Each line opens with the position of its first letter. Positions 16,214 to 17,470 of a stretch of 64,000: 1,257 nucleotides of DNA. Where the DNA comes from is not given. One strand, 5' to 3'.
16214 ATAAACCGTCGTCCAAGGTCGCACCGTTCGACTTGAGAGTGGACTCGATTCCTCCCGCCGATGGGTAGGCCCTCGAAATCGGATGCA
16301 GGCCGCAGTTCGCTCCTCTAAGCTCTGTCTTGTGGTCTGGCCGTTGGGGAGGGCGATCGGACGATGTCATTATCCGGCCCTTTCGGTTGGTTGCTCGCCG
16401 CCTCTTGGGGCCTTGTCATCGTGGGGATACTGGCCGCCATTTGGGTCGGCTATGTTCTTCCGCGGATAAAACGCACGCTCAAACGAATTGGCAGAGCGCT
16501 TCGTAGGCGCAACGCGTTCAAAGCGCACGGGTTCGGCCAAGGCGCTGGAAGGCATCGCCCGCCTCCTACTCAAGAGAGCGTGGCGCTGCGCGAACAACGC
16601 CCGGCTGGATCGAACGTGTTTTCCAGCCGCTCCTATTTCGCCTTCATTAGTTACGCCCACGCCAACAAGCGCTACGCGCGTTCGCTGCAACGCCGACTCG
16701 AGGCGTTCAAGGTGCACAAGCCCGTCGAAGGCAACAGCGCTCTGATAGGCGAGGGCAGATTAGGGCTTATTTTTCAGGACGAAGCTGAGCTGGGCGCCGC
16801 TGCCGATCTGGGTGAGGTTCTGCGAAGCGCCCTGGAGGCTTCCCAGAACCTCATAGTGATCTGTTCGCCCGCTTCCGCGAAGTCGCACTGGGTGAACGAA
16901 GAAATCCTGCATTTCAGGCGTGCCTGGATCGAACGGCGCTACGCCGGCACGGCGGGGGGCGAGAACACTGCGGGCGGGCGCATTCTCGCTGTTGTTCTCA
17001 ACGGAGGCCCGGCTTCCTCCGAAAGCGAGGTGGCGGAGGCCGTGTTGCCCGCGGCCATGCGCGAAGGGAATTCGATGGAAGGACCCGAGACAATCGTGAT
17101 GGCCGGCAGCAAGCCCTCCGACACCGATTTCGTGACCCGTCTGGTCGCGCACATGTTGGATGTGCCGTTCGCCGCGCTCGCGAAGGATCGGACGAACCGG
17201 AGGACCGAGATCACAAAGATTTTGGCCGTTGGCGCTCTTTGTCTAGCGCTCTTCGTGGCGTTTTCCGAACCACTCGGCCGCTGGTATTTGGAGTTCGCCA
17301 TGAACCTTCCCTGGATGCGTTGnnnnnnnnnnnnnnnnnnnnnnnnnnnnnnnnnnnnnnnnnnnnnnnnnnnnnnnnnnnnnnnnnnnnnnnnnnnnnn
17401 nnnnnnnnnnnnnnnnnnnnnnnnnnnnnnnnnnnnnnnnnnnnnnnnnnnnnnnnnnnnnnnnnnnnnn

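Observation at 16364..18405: Tandem membrane-clamped TIR + catalytically degenerate TIR paralogue: candidate orphan TIR defence/signalling module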

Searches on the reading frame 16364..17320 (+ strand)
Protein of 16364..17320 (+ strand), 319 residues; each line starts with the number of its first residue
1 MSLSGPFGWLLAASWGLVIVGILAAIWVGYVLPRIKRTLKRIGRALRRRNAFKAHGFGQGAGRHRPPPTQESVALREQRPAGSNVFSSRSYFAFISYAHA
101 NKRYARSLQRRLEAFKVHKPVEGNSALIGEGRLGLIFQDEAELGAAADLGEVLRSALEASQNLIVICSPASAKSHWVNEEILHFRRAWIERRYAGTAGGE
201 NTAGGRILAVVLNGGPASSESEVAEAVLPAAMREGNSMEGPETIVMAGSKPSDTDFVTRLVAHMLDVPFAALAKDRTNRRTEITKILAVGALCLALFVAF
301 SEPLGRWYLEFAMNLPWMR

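Call 3: search_protein_families(library=pfam, proteins=[window:16364-17320:+], max_evalue=1)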
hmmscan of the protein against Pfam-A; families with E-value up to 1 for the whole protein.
window:16364-17320:+ (319 aa): 4 families
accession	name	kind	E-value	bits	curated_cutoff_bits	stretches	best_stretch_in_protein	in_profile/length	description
PF13676.11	TIR_2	-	7.9e-09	36.5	28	1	94-186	2-77/122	TIR domain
PF08937.16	ThsB_TIR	-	3.8e-07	30.9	21.2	1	94-185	1-84/100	Thoeris protein ThsB, TIR-like domain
PF01582.25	TIR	-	0.013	15.7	21.3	1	137-181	33-77/179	TIR domain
PF05933.18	Fun_ATP-synt_8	-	0.04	14.5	26.1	1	6-39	6-39/48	Fungal ATP synthase protein 8 (A6L)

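Call 4: search_protein_families(library=padloc, proteins=[window:16364-17320:+], max_evalue=1)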
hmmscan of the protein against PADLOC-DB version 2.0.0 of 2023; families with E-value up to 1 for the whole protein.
window:16364-17320:+ (319 aa): 5 families
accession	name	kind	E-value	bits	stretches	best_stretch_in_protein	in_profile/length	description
PDLC02012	SAVED5--SAVED_TIR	-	0.003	14.7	1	137-181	43-88/404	-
PDLC05062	PDC-S66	-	0.004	14.6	0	136-181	178-223/282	-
PDLC00426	ThsB1|ThsB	-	0.012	12.9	1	151-185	288-322/352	TIR-like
PDLC00422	ThsB1|ThsB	-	0.059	10.9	1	148-182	87-121/194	TIR-like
PDLC02619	DrmD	-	0.067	9.3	1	134-177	52-95/872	DrmD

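Call 8: find_homologous_proteins(query=window:16364-17320:+)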
Query window:16364-17320:+ (319 aa): 25 proteins with E <= 0.001 among 8000 candidates.
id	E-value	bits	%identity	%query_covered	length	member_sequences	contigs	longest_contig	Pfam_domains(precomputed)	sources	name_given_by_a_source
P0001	2.2e-148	512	100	74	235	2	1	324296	PF13676.12,PF08937.17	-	-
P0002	2.6e-22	98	35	68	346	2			PF13676.12,PF08937.17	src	-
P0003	5.6e-22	97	35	68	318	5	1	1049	PF13676.12,PF08937.17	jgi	-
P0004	3.5e-20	91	35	65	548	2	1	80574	PF13424.13,PF13676.12,PF13374.13,PF08937.17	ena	-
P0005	5.3e-19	87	38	57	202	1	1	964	PF13676.12,PF08937.17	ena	-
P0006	1.2e-17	83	31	66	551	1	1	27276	PF00515.35,PF13424.13,PF13176.13,PF13676.12,PF13181.13,PF07719.24,PF13374.13,PF08937.17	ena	-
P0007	3.4e-17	81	34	68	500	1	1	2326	PF13414.13,PF00515.35,PF13424.13,PF13676.12,PF07719.24,PF13374.13,PF08937.17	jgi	jgi:tetratricopeptide (TPR) repeat protein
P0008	5.9e-17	80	39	45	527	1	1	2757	PF13676.12,PF08937.17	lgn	-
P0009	3.0e-16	78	32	64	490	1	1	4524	PF13424.13,PF13676.12,PF13181.13,PF07719.24,PF08937.17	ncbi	ncbi:MAG TPA: toll/interleukin-1 receptor domain-containing protein, partial [Rhodanobacteraceae bac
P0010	8.1e-16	76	32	61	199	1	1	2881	PF13676.12,PF08937.17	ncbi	-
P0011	8.5e-16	76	38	47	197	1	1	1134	PF13676.12,PF08937.17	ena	-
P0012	1.2e-15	76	36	64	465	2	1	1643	PF13676.12,PF08238.19,PF08937.17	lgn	-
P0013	5.7e-15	74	36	66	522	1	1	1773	PF14559.13,PF13676.12,PF07719.24,PF08937.17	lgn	-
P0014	2.9e-14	71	34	66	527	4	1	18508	PF13676.12,PF08937.17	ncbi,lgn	-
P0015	2.9e-13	68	43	45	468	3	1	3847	PF13676.12,PF08238.19,PF08937.17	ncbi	-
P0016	8.5e-13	67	35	49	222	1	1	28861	PF01582.26,PF13676.12,PF08937.17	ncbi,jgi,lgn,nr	ncbi:MAG: toll/interleukin-1 receptor domain-containing protein [Planctomycetaceae bacterium]|jgi:hy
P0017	1.9e-11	62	43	31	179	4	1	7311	PF13676.12,PF08937.17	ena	-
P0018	3.5e-11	61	38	50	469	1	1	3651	PF13676.12,PF08238.19,PF08937.17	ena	-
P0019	2.0e-10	59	47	29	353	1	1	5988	PF13676.12,PF08937.17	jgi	-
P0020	8.8e-10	57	45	31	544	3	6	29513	PF23586.3,PF13360.14,PF25048.2,PF23342.2,PF02239.23,PF23770.2,PF23393.3,PF23609.2,PF24797.2,PF20426.5,PF25460.2,PF11715.17,PF25178.1,PF23775.2,PF25173.2,PF23383.2,PF25171.2,PF12894.14,PF24780.2,PF16755.12,PF23761.2,PF25172.2,PF24782.3,PF08662.18,PF25047.1,PF26550.2,PF25293.2,PF23098.2,PF25168.2,PF24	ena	-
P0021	1.1e-9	56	46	30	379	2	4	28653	PF25168.2,PF24105.2,PF24805.2,PF25048.2,PF24017.3,PF23342.2,PF24817.2,PF23798.2,PF23393.3,PF23609.2,PF24797.2,PF20426.5,PF25460.2,PF00400.39,PF11715.17,PF23414.2,PF08937.17,PF25178.1,PF23410.5,PF23775.2,PF25174.2,PF24814.2,PF23381.2,PF25173.2,PF25171.2,PF12894.14,PF25175.2,PF13676.12,PF24796.2,PF247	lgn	-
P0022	2.5e-9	55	34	58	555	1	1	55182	PF13676.12,PF08238.19,PF08937.17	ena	-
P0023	3.3e-9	55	43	30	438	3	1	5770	PF25168.2,PF23586.3,PF24105.2,PF24805.2,PF25048.2,PF24017.3,PF23342.2,PF24817.2,PF23393.3,PF20426.5,PF25460.2,PF00400.39,PF11715.17,PF23414.2,PF08937.17,PF25178.1,PF23775.2,PF25174.2,PF24814.2,PF23381.2,PF25173.2,PF23383.2,PF25171.2,PF12894.14,PF25175.2,PF13676.12,PF24796.2,PF07676.19,PF24780.2,PF23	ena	-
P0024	1.6e-8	52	44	31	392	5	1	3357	PF25168.2,PF23586.3,PF24105.2,PF24805.2,PF25048.2,PF24017.3,PF23342.2,PF13570.14,PF24817.2,PF23798.2,PF23393.3,PF23609.2,PF20426.5,PF25460.2,PF00400.39,PF11715.17,PF23414.2,PF08937.17,PF25178.1,PF23775.2,PF25174.2,PF24814.2,PF23381.2,PF25173.2,PF25171.2,PF12894.14,PF25175.2,PF13676.12,PF24796.2,PF24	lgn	-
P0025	3.4e-4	38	44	24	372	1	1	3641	PF13676.12,PF08937.17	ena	-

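Call 29: search_solved_structures(query=A2, max_evalue=0.01, show_alignments=3)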
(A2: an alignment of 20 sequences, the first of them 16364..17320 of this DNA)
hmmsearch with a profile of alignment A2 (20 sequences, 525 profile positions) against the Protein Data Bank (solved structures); distinct sequences matched with E-value up to 0.01: 58.
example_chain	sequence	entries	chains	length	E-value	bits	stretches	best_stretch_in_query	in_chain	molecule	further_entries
9qhb_A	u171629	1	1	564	4.8e-17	65.5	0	280-494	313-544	Engineered tetratricopeptide repeat protein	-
8bu0_A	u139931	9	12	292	1.5e-13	54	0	326-451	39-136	Consensus tetratricopeptide repeat protein | Crystal structure of an 8-repeat consensus TPR superhelix with Zinc. | Monomer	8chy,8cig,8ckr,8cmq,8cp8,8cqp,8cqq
9qhc_A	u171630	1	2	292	7e-10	41.9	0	325-452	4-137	Engineered tetratricopeptide repeat protein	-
8sxq_A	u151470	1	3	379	1.5e-09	40.8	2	296-500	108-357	SEL-1 repeat protein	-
8ch0_A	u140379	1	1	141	1.2e-07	34.5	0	325-362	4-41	Consensus tetratricopeptide repeat protein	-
6ok3_A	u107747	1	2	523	1.5e-07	34.2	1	282-454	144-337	Sel1 repeat protein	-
7obi_A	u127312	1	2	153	1.9e-07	33.8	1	279-408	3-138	CTPR-rv4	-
2fo7_A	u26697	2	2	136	3.1e-07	33.1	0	326-405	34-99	SYNTHETIC CONSENSUS TPR PROTEIN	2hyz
4bwr_A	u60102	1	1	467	8.6e-06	28.4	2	296-489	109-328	PROTEIN CORRESPONDING TO LOCUS C5321 FROM CFT073 E.COLI STRAIN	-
2wqh_A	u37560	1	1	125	1.8e-05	27.3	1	326-468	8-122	CTPR3Y3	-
1na0_A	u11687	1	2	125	2.1e-05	27.1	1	326-468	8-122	designed protein CTPR3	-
6deh_A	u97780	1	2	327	2.3e-05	26.9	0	385-451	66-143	TPR repeat protein, protein-protein interaction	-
6ur7_A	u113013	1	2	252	2.4e-05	26.9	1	352-451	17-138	Sel1 repeat family protein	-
6v8e_A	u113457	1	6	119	3.6e-05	26.3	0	293-358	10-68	Designed protein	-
6vfh_A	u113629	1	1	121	7.2e-05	25.3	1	292-406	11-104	T33_dn10A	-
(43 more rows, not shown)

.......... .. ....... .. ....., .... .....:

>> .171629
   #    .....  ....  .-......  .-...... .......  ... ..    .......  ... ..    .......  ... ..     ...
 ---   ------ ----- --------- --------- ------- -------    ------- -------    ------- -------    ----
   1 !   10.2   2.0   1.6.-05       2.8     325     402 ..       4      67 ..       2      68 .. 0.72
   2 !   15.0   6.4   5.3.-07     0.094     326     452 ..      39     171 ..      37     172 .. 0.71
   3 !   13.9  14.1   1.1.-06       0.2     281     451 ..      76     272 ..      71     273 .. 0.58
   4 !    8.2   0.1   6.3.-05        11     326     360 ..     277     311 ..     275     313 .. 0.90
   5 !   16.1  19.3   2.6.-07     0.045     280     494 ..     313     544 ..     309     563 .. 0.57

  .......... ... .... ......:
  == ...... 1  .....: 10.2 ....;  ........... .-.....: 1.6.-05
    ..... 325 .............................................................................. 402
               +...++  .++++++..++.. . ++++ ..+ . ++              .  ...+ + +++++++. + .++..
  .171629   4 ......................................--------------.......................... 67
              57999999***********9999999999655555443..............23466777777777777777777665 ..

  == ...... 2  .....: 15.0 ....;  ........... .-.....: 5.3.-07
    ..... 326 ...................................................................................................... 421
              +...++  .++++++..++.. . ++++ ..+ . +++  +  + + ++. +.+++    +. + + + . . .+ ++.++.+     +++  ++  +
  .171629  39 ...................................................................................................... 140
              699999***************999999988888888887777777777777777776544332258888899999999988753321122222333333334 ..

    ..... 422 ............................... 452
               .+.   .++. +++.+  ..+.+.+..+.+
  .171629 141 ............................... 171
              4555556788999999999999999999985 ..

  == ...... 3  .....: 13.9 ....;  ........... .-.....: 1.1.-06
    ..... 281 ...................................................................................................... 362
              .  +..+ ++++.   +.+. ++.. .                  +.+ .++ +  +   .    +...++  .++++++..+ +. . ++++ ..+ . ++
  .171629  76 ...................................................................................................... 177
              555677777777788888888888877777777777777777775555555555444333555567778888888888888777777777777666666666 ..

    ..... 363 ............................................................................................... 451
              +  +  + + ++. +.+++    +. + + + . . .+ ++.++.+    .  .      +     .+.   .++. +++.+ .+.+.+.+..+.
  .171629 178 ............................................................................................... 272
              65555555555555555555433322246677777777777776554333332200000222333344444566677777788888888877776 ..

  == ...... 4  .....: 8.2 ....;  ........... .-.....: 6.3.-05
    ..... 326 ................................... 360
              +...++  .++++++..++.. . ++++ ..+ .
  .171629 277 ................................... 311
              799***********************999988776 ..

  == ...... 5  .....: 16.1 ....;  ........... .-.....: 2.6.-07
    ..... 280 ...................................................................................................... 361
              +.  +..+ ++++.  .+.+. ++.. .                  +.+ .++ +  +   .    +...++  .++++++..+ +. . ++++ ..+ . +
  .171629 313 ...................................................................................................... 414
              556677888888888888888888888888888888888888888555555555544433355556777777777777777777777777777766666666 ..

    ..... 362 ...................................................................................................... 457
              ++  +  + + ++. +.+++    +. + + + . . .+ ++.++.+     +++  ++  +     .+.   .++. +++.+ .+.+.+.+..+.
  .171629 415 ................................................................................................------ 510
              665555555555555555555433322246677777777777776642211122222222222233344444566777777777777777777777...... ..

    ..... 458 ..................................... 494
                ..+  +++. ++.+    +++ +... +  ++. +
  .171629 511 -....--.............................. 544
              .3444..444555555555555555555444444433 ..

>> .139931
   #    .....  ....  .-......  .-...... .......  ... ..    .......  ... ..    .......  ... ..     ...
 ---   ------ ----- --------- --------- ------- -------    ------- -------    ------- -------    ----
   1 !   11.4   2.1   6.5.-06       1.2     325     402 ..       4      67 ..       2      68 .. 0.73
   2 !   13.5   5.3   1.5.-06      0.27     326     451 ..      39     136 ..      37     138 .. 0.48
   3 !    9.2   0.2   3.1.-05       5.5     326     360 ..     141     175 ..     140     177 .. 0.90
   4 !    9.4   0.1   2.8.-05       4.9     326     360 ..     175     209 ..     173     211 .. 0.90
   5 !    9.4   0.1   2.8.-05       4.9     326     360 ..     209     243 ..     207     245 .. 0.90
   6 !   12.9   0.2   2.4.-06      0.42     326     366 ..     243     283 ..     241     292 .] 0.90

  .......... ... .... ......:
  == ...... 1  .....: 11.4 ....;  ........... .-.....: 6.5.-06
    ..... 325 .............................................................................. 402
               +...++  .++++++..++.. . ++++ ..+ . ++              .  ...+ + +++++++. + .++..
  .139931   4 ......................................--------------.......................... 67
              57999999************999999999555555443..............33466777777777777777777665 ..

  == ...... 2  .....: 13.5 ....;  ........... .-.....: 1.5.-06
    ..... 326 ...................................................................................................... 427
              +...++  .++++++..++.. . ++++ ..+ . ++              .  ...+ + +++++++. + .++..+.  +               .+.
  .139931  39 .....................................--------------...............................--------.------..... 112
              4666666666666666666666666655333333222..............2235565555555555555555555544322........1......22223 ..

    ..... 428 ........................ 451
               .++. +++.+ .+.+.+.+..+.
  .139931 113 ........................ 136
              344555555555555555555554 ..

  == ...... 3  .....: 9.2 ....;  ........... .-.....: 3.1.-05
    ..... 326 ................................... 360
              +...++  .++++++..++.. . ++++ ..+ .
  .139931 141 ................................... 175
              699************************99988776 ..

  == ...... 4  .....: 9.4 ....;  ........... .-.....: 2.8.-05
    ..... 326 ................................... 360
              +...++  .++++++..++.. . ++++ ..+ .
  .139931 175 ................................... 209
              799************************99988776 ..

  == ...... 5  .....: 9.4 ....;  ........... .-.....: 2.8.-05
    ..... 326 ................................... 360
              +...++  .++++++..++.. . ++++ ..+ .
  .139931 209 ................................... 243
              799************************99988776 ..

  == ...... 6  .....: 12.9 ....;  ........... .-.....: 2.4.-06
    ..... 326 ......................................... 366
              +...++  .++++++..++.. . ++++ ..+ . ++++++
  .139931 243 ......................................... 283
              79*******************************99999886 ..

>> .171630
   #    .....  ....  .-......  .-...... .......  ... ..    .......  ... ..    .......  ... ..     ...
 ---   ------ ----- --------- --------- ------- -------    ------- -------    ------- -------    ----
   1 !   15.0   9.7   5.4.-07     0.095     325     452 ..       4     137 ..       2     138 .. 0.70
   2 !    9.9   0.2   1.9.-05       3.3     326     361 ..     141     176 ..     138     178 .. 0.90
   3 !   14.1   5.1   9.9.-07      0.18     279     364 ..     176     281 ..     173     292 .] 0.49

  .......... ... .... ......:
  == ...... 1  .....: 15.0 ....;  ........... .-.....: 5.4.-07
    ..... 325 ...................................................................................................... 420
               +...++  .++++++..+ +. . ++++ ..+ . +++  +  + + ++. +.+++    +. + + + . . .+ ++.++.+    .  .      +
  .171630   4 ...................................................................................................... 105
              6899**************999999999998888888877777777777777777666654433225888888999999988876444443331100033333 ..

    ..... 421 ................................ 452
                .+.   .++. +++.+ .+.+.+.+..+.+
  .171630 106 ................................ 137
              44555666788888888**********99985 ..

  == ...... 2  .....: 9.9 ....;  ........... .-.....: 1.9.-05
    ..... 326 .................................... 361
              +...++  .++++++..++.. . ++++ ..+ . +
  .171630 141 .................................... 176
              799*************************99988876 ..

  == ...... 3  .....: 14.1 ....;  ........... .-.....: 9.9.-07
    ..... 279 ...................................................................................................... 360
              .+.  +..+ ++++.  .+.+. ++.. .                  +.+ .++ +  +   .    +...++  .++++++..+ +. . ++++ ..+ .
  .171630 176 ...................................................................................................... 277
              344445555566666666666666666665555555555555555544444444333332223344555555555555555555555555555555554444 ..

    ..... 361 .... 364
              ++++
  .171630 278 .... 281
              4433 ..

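Call 36: search_protein_families(library=ncbifam, proteins=[window:16364-17320:+], max_evalue=0.01)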
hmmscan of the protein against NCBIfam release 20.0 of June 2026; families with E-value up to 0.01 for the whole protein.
window:16364-17320:+ (319 aa): 0 families

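Call 38: predict_structure(alignment_id=A2)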
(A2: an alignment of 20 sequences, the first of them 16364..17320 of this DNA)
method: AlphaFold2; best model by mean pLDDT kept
length: 319 residues; sequences in the alignment: 20
mean_pLDDT: 80.7   pTM: 0.68
mean pLDDT of the five models: 80.7, 78.5, 77.0, 77.0, 76.9
residues with pLDDT >= 90: 112; 70-90: 139; 50-70: 54; < 50: 14
segments of 3 or more residues with pLDDT < 50: 58-61
pLDDT, mean of each block of 10 residues (from residue 1): 63 83 87 87 85 61 61 62 63 95 93 89 73 87 86 92 94 95 92 65 79 66 87 72 71 87 92 92 90 86 74 72
secondary structure, 60 per line:
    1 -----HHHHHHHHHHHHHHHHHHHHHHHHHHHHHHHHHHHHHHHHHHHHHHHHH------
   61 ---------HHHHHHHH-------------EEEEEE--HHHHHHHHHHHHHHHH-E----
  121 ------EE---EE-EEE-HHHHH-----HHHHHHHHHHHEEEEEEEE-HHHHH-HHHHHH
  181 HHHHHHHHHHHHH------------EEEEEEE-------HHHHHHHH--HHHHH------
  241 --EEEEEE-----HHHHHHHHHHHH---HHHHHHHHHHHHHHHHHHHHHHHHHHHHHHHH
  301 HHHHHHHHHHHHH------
elements in order: H6-54 H70-77 E91-96 H99-114 E135-137 H139-143 H149-159 E160-167 H169-173 H175-193 E206-212 H220-227 H230-234 E243-248 H254-265 H269-313

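Call 42: fold_search(model_id=the predicted structure, library=pdb)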
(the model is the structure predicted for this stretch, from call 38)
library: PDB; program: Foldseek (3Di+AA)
matches with E <= 10: 1275; with E <= 0.001: 12
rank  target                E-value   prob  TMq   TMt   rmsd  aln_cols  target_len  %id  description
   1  7uxu_A                1.9e-04  1.00  0.29  0.64   3.8       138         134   20  CryoEM structure of the TIR domain from AbTir in complex with 3AD (released 2022-09-07)
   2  7crc_B                2.6e-04  1.00  0.26  0.09  11.4       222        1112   14  Cryo-EM structure of plant NLR RPP1 tetramer in complex with ATR1 (released 2020-12-16)
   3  7rx1_A                3.5e-04  1.00  0.29  0.50  11.8       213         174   14  Crystal structure of the TIR domain from the grapevine disease resistance protein RUN1 (released 2021-10-13)
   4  9dk8_A                4.3e-04  1.00  0.30  0.57   5.4       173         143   15  TRIF TIR Filament Cryo-EM Structure (released 2025-01-22)
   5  6o0w                  4.5e-04  1.00  0.29  0.52  11.9       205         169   13  Crystal structure of the TIR domain from the grapevine disease resistance protein RUN1 in complex with NADP+ and Bis-Tri (released 2019-09-04)
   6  7vu8                  4.8e-04  1.00  0.24  0.43   4.5       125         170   20  L7-Tir domain with bound ligand (released 2022-06-01)
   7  1fyv                  6.2e-04  1.00  0.29  0.50   8.0       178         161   17  CRYSTAL STRUCTURE OF THE TIR DOMAIN OF HUMAN TLR1 (released 2000-11-22)
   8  7rts                  7.4e-04  1.00  0.32  0.58   7.2       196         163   12  Crystal structure of the TIR domain from the grapevine disease resistance protein RUN1 without the AE interface (released 2021-10-13)
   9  1lnz_A                7.9e-04  0.99  0.28  0.27  10.2       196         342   12  Structure of the Obg GTP-binding protein (released 2002-09-16)
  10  8p2m_B                8.4e-04  1.00  0.33  0.17   8.2       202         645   11  C. elegans TIR-1 protein. (released 2023-09-06)
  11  7rx1_B                8.4e-04  1.00  0.32  0.56   7.9       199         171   13  Crystal structure of the TIR domain from the grapevine disease resistance protein RUN1 (released 2021-10-13)
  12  7xoz_B                8.4e-04  1.00  0.26  0.46  10.9       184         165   13  Crystal structure of RPPT-TIR (released 2023-11-08)
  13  7fch_A                1.1e-03  1.00  0.30  0.59   6.5       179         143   17  IL-18Rbeta TIR domain (released 2022-07-20)
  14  9n72_SI               1.4e-03  0.99  0.27  0.13  14.9       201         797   11  SSU processome maturation and disassembly, State F (released 2025-11-05)
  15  7s2z_B                1.5e-03  1.00  0.33  0.56   8.4       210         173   14  Crystal structure of the E100A mutant TIR domain from the grapevine disease resistance protein RUN1 bound to NAD (released 2021-10-13)
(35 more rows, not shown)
